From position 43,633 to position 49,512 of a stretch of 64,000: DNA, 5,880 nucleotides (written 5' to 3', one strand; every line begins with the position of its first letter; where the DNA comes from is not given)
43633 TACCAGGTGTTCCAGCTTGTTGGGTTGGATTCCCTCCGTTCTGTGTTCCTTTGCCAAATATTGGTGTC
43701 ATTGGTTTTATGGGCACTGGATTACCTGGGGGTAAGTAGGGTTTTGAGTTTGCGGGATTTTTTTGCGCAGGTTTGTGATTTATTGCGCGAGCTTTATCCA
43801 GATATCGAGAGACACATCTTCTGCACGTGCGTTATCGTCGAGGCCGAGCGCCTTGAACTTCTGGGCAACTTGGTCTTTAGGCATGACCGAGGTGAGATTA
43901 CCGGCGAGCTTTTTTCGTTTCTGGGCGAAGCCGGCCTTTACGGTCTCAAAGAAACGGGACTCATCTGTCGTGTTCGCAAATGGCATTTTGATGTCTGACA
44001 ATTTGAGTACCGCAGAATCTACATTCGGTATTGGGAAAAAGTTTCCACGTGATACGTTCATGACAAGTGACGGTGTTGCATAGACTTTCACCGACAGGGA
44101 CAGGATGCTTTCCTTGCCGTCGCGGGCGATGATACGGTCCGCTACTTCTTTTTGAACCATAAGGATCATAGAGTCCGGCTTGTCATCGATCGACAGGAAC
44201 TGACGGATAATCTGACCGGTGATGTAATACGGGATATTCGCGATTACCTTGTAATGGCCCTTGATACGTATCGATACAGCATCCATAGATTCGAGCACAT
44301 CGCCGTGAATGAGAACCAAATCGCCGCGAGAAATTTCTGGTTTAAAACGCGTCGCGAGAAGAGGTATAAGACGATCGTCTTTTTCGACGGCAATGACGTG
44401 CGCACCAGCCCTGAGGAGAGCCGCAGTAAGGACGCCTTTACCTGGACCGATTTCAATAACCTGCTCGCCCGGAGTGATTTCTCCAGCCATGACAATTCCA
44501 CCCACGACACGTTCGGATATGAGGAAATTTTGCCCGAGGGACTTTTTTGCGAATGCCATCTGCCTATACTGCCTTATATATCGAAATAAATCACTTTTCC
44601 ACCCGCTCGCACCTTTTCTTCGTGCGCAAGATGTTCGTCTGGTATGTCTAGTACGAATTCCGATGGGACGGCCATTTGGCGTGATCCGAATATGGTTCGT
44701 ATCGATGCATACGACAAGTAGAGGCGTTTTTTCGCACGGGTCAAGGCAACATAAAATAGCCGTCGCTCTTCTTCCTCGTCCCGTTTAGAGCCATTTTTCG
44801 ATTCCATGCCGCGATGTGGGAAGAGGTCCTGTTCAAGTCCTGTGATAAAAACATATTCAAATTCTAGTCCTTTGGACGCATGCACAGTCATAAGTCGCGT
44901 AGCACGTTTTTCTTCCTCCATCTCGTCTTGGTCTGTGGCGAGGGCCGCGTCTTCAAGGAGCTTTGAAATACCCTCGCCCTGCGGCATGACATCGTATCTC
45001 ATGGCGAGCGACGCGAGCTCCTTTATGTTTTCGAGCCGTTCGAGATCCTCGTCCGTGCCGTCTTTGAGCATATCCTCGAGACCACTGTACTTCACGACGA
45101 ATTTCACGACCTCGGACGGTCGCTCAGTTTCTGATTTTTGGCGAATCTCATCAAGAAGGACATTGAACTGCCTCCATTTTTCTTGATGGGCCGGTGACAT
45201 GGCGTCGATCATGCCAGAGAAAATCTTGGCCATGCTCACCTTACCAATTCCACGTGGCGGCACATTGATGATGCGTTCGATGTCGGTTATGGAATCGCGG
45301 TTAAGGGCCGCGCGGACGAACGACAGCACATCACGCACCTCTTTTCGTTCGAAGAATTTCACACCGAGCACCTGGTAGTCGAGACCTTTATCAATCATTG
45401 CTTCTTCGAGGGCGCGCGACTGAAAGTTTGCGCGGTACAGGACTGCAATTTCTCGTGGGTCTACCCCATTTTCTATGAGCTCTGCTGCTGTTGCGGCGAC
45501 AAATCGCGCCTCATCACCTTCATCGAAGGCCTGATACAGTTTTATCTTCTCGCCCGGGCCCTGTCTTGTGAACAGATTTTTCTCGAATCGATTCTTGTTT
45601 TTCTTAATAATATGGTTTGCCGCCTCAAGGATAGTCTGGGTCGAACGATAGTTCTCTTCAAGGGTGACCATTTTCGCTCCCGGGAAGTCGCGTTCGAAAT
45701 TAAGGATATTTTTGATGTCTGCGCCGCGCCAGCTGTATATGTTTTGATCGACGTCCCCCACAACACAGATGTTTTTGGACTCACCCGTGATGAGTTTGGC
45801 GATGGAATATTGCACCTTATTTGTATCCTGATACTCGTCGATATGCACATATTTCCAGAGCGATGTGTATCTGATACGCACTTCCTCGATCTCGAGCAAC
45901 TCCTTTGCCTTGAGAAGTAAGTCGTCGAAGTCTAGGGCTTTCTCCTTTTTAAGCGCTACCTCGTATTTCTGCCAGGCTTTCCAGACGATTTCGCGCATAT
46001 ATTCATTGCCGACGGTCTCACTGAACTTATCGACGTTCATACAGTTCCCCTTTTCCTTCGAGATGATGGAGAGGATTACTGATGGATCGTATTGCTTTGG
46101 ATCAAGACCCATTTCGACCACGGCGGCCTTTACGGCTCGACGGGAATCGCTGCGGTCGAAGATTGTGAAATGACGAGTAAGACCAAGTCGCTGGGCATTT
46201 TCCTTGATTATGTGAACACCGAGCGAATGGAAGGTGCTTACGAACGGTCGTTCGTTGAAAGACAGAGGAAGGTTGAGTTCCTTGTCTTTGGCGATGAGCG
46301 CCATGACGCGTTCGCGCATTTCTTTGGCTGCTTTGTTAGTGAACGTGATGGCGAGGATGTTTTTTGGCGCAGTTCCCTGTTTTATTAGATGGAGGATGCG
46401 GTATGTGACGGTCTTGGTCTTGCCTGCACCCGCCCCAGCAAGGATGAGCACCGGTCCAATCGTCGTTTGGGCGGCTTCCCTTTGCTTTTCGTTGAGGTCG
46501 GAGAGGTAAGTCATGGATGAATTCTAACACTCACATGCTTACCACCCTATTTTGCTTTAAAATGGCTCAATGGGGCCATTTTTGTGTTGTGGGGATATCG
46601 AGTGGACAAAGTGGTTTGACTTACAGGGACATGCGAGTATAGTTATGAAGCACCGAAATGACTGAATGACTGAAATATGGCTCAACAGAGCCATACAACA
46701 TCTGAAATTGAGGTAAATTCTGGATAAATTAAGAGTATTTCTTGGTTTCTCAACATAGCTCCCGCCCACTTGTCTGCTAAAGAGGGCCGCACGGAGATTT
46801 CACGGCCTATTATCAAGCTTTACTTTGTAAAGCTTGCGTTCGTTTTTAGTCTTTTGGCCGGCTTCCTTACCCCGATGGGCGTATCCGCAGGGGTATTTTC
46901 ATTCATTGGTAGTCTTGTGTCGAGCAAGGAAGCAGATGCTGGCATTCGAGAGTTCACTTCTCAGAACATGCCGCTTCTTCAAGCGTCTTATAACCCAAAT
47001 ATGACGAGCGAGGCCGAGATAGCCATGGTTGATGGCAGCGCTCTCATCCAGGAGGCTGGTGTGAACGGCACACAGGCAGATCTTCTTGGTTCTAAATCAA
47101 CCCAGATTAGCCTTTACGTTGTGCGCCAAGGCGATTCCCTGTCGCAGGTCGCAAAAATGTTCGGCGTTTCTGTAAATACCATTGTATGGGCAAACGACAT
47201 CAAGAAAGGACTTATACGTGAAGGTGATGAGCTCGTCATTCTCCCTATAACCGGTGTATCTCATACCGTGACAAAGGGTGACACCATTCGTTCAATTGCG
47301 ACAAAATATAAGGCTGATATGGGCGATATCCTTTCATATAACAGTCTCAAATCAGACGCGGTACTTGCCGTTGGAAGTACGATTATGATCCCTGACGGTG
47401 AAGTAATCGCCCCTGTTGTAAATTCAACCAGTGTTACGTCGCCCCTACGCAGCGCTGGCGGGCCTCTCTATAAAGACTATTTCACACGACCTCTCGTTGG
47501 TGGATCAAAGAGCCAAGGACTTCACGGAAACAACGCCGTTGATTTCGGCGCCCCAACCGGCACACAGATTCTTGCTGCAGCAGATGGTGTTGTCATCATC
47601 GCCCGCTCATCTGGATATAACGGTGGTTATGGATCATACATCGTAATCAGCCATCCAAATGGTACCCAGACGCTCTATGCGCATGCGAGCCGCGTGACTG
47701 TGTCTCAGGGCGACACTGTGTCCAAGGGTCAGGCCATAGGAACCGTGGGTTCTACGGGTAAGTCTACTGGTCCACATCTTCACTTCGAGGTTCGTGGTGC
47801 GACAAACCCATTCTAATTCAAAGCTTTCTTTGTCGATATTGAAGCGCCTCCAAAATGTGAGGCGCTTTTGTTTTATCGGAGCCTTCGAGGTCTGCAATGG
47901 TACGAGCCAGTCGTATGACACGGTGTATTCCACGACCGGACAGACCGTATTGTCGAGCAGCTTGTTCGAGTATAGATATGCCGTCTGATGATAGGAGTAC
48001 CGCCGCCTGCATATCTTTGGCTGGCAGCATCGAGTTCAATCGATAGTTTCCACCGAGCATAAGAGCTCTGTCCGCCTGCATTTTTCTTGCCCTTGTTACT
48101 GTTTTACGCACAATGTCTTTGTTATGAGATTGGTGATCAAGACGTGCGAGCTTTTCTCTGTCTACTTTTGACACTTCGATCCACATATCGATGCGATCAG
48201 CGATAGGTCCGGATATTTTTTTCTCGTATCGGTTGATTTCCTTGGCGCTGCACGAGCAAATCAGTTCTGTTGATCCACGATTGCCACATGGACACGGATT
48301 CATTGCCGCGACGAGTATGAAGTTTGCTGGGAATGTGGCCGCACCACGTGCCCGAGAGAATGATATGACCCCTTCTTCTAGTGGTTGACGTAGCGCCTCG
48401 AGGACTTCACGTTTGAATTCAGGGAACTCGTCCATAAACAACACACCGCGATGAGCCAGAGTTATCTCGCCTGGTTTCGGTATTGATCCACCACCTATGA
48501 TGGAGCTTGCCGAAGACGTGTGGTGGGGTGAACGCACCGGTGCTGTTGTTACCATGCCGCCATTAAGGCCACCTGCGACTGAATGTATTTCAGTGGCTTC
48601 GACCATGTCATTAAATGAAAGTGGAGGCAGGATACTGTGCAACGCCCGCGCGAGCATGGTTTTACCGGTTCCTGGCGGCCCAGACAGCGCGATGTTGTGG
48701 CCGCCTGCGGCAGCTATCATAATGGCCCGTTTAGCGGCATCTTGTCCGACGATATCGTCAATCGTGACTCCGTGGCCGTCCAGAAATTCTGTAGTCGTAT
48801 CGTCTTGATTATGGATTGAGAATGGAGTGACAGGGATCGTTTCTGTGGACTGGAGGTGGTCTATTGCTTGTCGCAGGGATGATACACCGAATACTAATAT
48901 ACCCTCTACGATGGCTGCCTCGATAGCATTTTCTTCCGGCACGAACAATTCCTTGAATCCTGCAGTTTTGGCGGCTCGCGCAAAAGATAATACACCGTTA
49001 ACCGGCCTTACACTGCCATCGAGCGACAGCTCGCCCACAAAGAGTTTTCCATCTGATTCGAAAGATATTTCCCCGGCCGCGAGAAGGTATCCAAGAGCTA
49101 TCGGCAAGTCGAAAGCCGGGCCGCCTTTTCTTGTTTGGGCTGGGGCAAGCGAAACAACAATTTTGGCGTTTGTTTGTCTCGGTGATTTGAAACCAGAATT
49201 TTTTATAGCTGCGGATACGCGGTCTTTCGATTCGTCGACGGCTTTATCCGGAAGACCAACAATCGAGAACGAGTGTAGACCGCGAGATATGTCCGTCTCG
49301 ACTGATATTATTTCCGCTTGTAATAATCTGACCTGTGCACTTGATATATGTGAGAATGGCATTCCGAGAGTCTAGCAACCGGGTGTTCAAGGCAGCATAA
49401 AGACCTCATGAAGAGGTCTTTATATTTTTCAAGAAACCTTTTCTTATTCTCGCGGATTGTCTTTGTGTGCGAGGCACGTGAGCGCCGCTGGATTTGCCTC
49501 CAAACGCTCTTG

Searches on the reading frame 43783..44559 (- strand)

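Call 88: search_protein_families(library=pfam, proteins=[window:43783-44559:-], max_evalue=0.00001)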
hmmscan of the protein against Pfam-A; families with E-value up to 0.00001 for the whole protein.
window:43783-44559:- (259 aa): 1 family
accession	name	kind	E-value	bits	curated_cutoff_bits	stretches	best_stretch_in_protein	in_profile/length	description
PF00398.26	RrnaAD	-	1.4e-51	175.6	24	1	4-257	4-257/263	Ribosomal RNA adenine dimethylase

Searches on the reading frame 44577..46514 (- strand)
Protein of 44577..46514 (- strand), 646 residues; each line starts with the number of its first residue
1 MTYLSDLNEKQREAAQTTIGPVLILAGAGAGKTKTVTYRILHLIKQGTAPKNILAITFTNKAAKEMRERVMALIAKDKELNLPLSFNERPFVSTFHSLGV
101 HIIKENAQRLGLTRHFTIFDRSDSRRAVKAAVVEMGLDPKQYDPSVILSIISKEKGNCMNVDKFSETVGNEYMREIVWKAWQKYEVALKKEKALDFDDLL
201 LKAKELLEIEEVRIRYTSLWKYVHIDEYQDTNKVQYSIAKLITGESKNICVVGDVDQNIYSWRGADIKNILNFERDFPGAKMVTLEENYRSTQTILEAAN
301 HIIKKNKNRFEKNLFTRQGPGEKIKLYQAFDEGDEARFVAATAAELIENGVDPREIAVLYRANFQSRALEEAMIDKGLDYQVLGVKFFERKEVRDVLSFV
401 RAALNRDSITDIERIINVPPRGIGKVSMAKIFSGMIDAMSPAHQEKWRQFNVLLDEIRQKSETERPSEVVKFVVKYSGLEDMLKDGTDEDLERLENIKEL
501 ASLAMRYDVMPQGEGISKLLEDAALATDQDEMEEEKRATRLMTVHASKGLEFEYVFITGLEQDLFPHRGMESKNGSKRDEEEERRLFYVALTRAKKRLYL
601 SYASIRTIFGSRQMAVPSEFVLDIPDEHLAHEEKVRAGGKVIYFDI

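Call 88: search_protein_families(library=pfam, proteins=[window:44577-46514:-], max_evalue=0.00001)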
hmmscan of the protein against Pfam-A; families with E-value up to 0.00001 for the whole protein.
window:44577-46514:- (646 aa): 7 families
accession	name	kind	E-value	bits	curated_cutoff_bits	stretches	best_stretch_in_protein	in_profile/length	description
PF00580.27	UvrD-helicase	-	1.7e-81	274.3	23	1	7-278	1-271/271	UvrD/REP helicase N-terminal domain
PF13361.12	UvrD_C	-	2e-70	238.4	25.6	1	283-604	1-349/350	UvrD-like helicase C-terminal domain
PF13245.12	AAA_19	-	4.1e-22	79.2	25.1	1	11-261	1-132/134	AAA domain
PF13538.12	UvrD_C_2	-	5.1e-12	45.9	27.4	0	577-600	27-51/52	UvrD-like helicase C-terminal domain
PF13604.12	AAA_30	-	1.4e-06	28.6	27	0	7-70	2-66/191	AAA domain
PF01443.25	Viral_helicase1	-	3.4e-06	27.5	21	0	525-599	164-225/228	Viral superfamily 1 RNA helicase core domain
PF13087.12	AAA_12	-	5.1e-06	26.6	27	0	532-599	132-189/195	AAA domain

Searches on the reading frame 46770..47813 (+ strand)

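Call 88: search_protein_families(library=pfam, proteins=[window:46770-47813:+], max_evalue=0.00001)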
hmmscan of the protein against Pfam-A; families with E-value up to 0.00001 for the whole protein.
window:46770-47813:+ (348 aa): 4 families
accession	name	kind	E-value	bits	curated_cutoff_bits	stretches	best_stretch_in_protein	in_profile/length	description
PF01551.29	Peptidase_M23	-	2e-32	111.7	28.7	1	254-346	3-92/96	Peptidase family M23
PF01476.26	LysM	-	5.5e-22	77.9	20.9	2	165-208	1-43/43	LysM domain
PF23473.1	LysM3_LYK4_5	-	3.5e-14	53.1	29.3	1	116-146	5-35/48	LYK4/5 LysM3 domain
PF23462.1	LysM3_NFP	-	8.9e-07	29.8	28.1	0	116-143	5-32/48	NFP LysM3 domain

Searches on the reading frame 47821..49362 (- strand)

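Call 88: search_protein_families(library=pfam, proteins=[window:47821-49362:-], max_evalue=0.00001)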
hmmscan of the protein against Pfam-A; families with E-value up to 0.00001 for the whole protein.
window:47821-49362:- (514 aa): 6 families
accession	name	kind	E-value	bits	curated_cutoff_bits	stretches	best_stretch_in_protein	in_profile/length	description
PF01078.27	Mg_chelatase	-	1.2e-87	293.1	20.3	1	202-404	3-206/207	Magnesium chelatase, subunit ChlI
PF13541.12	ChlI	-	2e-40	137.9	27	1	21-145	1-121/121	Subunit ChlI of Mg-chelatase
PF13335.12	Mg_chelatase_C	-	8.2e-24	84.5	26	1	417-510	6-94/94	Magnesium chelatase, subunit ChlI C-terminal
PF07728.20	AAA_5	-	1.4e-10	41.8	22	1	224-361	2-129/139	AAA domain (dynein-related subfamily)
PF00493.29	MCM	-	4e-08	33.1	23.3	1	217-357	53-174/224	MCM P-loop domain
PF00158.32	Sigma54_activat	-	2e-06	28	20.2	0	212-355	13-142/168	Sigma-54 interaction domain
